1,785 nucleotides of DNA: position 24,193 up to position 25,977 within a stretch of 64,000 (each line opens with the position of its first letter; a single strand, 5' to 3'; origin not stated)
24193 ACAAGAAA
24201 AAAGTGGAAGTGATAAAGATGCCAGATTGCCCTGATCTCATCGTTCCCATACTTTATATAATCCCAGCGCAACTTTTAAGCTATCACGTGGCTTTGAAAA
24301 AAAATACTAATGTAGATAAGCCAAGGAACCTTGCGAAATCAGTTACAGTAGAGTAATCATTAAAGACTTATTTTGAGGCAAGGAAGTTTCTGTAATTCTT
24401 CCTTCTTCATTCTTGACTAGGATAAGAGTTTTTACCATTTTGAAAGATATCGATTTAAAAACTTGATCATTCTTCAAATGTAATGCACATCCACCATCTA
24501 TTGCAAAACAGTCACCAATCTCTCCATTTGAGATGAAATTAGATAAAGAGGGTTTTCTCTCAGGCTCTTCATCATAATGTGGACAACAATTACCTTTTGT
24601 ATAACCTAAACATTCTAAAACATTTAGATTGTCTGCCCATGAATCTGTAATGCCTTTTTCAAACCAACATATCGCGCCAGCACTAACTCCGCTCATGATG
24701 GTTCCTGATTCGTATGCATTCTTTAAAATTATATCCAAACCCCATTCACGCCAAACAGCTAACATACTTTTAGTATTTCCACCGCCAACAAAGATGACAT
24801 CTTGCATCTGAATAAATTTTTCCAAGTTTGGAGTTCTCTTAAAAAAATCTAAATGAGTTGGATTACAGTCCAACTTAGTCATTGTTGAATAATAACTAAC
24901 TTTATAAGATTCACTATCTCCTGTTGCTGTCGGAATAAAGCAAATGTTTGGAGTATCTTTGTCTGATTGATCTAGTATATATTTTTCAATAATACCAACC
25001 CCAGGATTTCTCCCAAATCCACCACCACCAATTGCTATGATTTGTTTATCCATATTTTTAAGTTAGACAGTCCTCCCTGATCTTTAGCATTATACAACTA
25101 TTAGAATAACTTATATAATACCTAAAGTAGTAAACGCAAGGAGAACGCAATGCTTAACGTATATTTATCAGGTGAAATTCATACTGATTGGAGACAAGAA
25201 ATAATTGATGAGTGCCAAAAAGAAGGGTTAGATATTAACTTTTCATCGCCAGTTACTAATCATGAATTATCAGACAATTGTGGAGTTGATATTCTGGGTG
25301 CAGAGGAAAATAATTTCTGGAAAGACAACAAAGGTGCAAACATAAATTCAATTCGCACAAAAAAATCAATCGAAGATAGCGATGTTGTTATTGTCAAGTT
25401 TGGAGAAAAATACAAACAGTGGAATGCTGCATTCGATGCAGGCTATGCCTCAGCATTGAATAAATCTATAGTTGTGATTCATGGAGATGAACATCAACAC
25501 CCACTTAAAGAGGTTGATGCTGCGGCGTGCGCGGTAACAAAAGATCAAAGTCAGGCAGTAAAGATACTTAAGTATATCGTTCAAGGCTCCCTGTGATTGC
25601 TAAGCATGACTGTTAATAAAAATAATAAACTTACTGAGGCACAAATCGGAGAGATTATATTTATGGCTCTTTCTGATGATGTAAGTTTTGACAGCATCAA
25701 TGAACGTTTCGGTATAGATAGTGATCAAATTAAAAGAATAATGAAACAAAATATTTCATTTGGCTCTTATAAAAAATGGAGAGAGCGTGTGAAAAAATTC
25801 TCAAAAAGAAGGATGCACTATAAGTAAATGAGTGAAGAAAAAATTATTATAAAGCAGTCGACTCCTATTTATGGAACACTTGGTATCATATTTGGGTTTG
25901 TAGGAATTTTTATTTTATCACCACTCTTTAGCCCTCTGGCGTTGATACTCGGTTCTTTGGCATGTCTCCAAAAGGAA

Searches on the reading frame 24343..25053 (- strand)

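Call 23: search_protein_families(library=ncbifam, proteins=[window:24343-25053:-], max_evalue=0.00001)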
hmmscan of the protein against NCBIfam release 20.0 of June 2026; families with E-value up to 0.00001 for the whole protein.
window:24343-25053:- (236 aa): 2 families
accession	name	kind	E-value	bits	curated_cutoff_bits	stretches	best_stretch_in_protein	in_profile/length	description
NF003642.0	PRK05282.1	equivalog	1.9e-08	34.1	156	1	32-127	29-123/233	dipeptidase PepE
TIGR02069.1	cyanophycinase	equivalog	1.7e-06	27.7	126.6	1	10-130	5-129/250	cyanophycinase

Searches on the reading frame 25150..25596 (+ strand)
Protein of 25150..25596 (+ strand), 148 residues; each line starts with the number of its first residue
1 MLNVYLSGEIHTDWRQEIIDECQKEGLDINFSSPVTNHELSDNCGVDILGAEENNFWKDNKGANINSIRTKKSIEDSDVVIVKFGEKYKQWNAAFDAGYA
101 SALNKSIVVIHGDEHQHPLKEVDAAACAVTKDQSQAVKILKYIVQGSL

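Call 23: search_protein_families(library=ncbifam, proteins=[window:25150-25596:+], max_evalue=0.00001)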
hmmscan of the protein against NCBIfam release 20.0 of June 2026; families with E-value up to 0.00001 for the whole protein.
window:25150-25596:+ (148 aa): 1 family
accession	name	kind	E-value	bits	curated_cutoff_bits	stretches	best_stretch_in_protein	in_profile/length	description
TIGR03646.1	YtoQ_fam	subfamily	2.4e-69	231.9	155.35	1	2-144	1-143/144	YtoQ family protein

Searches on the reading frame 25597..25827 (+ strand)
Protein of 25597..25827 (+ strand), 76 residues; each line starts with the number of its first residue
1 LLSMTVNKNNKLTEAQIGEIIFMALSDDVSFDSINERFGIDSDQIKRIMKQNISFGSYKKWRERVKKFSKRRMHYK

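Call 23: search_protein_families(library=ncbifam, proteins=[window:25597-25827:+], max_evalue=0.00001)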
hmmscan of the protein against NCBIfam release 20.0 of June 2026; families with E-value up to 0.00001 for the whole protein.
window:25597-25827:+ (76 aa): 1 family
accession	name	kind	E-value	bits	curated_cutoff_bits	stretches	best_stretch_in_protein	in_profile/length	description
TIGR03643.1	TIGR03643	hypoth_equivalog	2.8e-15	56.2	66.55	1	17-68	2-53/72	TIGR03643 family protein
